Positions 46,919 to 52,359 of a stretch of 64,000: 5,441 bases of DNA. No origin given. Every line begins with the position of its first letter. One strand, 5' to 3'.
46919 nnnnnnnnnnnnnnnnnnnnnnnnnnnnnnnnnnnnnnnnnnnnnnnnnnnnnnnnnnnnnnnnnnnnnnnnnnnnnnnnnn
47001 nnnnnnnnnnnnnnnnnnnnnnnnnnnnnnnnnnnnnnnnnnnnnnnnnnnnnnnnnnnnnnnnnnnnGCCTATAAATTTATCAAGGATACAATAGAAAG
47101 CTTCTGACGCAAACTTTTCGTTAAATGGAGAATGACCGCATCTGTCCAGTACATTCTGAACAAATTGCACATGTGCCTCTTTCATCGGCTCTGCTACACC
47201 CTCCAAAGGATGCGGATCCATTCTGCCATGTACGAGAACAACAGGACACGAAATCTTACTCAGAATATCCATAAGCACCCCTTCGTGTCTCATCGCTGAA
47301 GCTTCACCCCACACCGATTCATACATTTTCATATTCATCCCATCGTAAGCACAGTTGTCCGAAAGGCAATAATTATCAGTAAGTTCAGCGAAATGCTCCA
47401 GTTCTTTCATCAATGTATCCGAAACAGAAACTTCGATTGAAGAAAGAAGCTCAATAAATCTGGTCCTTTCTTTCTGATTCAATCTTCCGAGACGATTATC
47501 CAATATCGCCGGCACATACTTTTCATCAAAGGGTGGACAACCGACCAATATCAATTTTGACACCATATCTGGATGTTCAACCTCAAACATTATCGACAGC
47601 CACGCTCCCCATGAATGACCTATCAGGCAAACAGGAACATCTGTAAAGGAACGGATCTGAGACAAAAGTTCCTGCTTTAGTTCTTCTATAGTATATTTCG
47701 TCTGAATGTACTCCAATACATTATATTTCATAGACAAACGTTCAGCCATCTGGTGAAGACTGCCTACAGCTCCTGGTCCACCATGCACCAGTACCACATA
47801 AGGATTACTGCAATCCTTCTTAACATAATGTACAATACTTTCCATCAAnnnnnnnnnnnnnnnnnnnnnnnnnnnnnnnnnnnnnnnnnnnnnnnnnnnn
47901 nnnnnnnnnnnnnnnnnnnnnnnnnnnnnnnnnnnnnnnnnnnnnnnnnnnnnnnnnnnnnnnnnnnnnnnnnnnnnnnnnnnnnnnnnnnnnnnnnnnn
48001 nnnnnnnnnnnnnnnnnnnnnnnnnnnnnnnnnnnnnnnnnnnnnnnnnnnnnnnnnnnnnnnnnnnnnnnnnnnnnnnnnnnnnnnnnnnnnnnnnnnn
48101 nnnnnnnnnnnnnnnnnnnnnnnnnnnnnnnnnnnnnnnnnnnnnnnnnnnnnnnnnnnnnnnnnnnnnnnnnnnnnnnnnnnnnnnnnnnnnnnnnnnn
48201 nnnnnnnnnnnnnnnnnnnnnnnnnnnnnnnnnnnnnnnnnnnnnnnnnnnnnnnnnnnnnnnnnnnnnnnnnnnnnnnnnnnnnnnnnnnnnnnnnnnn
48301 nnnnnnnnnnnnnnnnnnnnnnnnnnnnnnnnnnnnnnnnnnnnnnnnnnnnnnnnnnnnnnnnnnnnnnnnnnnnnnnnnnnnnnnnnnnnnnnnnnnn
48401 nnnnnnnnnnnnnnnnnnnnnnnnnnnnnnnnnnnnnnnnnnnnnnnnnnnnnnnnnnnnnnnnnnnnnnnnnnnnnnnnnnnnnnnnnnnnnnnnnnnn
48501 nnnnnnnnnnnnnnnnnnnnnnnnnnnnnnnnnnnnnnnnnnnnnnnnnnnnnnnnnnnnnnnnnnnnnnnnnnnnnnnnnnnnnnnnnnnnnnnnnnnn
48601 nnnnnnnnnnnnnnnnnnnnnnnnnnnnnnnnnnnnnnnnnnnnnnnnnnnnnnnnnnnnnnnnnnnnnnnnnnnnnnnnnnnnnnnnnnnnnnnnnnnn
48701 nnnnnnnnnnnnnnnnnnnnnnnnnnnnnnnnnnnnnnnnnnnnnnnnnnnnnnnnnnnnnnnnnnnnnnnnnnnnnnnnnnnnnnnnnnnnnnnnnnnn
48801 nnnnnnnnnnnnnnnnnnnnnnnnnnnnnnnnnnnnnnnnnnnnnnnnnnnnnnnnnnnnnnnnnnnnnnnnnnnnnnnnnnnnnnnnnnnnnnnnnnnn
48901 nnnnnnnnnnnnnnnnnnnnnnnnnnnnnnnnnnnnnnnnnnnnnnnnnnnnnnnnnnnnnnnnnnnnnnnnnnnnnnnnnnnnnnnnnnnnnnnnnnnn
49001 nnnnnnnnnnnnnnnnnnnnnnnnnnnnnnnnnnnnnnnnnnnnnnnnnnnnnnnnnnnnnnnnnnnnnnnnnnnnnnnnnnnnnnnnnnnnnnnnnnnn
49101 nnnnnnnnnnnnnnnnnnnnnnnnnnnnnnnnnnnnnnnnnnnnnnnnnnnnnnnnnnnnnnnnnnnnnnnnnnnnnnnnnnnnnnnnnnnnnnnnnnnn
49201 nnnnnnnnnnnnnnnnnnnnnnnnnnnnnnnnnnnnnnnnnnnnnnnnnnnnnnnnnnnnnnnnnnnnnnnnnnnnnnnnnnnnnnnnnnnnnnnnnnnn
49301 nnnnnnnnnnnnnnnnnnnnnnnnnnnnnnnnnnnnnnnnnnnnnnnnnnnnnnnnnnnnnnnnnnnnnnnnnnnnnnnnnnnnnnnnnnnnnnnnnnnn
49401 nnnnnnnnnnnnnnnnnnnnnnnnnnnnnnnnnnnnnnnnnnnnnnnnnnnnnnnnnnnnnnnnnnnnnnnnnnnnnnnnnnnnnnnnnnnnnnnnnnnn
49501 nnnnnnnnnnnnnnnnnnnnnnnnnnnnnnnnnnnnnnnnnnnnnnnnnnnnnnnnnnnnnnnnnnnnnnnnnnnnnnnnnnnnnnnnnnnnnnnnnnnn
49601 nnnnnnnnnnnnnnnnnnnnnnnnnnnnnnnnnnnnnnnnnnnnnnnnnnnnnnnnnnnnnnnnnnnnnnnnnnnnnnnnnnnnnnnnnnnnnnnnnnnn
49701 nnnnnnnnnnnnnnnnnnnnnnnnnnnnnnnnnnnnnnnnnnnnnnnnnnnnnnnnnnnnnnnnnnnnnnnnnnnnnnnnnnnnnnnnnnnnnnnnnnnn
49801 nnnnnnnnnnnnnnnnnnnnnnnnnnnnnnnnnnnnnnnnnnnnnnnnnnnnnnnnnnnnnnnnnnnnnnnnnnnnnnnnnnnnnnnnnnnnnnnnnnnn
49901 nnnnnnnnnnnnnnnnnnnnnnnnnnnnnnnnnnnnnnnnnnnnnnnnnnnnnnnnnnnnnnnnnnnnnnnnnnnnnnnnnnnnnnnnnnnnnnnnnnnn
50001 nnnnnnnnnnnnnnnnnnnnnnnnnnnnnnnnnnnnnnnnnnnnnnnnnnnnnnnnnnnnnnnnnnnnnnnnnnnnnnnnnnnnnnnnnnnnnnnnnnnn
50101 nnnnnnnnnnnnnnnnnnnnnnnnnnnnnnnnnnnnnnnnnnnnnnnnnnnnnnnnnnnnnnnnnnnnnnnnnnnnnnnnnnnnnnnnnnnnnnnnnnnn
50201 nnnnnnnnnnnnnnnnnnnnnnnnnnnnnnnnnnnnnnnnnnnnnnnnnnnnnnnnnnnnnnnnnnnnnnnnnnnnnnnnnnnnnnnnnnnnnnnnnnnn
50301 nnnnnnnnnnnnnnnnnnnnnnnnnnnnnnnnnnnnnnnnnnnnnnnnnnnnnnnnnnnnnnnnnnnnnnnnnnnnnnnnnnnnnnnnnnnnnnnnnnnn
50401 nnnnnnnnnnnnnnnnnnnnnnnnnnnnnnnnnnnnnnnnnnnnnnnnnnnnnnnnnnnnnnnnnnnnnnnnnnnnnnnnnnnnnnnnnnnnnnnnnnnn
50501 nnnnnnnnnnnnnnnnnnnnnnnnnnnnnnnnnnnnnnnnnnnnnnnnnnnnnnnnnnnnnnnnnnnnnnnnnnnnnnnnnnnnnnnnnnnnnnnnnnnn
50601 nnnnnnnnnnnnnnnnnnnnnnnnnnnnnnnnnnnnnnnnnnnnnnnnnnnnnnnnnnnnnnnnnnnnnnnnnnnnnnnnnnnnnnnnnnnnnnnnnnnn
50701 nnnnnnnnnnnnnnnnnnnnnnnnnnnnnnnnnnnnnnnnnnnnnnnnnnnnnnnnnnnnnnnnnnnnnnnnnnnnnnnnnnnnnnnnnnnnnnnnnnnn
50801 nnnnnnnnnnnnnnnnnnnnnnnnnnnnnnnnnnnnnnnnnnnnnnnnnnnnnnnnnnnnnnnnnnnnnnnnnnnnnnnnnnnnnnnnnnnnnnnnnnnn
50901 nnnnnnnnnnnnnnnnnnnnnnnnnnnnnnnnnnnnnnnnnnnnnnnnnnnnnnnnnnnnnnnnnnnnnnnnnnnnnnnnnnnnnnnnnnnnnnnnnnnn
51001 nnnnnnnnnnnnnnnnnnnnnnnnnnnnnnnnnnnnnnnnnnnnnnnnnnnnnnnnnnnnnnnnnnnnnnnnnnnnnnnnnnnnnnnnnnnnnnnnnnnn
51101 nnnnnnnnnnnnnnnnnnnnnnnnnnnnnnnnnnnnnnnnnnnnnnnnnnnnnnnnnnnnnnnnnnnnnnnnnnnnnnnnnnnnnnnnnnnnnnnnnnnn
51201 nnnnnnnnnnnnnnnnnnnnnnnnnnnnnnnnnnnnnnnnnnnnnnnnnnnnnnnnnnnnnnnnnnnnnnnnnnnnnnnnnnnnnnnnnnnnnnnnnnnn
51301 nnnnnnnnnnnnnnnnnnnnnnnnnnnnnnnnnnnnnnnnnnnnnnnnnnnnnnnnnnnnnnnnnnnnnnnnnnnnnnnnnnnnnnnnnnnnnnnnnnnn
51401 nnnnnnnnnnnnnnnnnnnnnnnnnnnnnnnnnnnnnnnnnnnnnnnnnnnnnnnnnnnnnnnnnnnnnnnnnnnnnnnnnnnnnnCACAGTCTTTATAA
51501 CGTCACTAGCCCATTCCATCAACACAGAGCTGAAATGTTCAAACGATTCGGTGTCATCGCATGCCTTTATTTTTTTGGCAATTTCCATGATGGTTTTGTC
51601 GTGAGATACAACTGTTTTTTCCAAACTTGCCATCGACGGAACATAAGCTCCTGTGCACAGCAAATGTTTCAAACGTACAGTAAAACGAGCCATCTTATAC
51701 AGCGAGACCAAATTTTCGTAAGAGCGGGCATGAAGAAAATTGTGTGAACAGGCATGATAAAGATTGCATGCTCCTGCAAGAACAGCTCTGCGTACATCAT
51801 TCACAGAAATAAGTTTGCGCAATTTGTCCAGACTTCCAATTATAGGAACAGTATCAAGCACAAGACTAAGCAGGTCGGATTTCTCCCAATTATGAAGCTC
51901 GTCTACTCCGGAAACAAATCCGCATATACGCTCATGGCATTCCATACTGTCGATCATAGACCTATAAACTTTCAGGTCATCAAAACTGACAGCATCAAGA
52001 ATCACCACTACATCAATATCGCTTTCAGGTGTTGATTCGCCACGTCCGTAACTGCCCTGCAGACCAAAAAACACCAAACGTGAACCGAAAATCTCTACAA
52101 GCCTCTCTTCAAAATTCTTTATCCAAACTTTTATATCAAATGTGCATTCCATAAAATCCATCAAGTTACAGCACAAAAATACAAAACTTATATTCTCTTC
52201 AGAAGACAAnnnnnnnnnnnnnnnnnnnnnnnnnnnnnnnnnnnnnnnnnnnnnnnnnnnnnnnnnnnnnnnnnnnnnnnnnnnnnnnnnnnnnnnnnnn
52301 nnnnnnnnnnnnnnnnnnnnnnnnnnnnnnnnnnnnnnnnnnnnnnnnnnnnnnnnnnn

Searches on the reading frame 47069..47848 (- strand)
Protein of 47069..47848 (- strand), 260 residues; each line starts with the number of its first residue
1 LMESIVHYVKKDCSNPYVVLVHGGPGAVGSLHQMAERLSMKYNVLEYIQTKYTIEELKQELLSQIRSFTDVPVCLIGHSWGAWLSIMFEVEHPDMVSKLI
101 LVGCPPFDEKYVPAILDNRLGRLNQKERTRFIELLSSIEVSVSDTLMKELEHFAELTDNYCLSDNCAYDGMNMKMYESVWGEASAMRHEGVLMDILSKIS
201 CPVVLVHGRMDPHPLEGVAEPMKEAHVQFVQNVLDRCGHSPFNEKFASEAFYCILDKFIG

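Call 29: search_protein_families(library=pfam, proteins=[window:47069-47848:-], max_evalue=0.001)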
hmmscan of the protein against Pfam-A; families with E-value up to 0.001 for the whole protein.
window:47069-47848:- (260 aa): 3 families
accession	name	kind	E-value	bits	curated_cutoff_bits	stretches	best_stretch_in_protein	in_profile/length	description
PF12697.13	Abhydrolase_6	-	3.2e-08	35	26.3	1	52-243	46-208/217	Alpha/beta hydrolase family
PF00561.26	Abhydrolase_1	-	7.9e-07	29.4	25.8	1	51-225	49-224/245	alpha/beta hydrolase fold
PF12146.15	Hydrolase_4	-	2.3e-06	27.5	27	1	67-244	72-237/239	Serine aminopeptidase, S33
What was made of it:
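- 47066..47848 (-): Convergent alpha/beta-hydrolase gene. It is a neighbour only and is absent in the sister species. Pfam PF12697 (call 29).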

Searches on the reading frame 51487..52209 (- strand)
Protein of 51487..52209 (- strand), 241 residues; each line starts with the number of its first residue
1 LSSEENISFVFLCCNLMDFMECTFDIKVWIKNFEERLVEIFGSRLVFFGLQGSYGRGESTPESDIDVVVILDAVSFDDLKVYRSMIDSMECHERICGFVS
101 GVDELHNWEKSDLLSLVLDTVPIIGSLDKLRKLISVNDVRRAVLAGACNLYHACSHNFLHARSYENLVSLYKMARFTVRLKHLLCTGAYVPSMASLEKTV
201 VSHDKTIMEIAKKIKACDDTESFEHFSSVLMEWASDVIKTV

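Call 29: search_protein_families(library=pfam, proteins=[window:51487-52209:-], max_evalue=0.001)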
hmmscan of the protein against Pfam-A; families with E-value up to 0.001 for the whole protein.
window:51487-52209:- (241 aa): 2 families
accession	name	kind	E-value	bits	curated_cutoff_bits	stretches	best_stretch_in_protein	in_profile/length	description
PF01909.29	NTP_transf_2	-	1.9e-07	31.8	21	1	31-77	2-46/93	Nucleotidyltransferase domain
PF18765.7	Polbeta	-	0.00012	22.6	26.9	1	47-78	15-47/93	Polymerase beta, Nucleotidyltransferase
